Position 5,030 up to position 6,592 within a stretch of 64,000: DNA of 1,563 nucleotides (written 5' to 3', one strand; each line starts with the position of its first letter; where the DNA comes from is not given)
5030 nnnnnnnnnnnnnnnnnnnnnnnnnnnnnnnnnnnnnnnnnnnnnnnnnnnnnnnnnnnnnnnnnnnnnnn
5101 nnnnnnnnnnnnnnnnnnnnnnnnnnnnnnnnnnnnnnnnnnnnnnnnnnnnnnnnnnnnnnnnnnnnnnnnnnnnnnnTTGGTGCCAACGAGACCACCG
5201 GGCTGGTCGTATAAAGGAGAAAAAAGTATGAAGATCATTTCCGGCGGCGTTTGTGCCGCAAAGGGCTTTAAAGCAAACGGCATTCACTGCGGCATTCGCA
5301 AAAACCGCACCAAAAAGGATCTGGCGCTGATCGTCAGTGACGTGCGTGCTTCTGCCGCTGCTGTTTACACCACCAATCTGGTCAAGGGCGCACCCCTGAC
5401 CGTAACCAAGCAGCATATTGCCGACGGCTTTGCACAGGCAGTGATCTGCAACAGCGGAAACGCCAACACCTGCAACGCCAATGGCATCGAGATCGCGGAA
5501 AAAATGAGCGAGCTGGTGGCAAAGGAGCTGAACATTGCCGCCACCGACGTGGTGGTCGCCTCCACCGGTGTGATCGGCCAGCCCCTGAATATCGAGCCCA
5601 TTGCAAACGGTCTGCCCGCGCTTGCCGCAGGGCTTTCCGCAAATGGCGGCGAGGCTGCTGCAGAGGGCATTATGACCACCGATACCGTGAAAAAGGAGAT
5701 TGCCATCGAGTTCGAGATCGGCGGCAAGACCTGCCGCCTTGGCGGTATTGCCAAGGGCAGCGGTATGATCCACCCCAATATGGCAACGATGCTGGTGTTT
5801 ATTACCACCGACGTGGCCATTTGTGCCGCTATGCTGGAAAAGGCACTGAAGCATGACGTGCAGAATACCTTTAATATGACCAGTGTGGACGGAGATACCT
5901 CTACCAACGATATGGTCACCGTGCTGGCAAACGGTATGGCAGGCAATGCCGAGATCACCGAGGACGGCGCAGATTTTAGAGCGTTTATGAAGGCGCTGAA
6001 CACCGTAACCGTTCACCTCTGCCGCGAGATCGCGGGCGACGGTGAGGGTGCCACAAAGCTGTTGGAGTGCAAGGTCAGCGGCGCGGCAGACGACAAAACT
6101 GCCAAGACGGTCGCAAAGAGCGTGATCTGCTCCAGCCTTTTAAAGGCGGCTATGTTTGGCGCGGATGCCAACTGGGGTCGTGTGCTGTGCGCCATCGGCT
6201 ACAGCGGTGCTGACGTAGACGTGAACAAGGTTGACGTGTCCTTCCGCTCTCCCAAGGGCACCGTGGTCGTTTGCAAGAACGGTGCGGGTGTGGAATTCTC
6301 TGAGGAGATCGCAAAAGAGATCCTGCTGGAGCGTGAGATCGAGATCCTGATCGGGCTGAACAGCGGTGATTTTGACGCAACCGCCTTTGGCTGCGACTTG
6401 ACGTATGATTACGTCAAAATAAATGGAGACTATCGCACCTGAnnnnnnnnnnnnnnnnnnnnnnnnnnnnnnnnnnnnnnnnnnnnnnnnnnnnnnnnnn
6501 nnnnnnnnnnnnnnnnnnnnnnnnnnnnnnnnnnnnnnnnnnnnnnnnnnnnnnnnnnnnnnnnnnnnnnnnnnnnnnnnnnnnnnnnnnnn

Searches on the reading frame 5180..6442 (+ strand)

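Call 101: search_protein_families(library=pfam, proteins=[window:5180-6442:+], max_evalue=0.0001)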
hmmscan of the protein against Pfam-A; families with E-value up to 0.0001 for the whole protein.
window:5180-6442:+ (420 aa): 1 family
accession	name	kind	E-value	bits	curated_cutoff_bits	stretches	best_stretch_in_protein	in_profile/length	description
PF01960.23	ArgJ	-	9e-148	492.4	32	1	31-420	1-377/377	ArgJ family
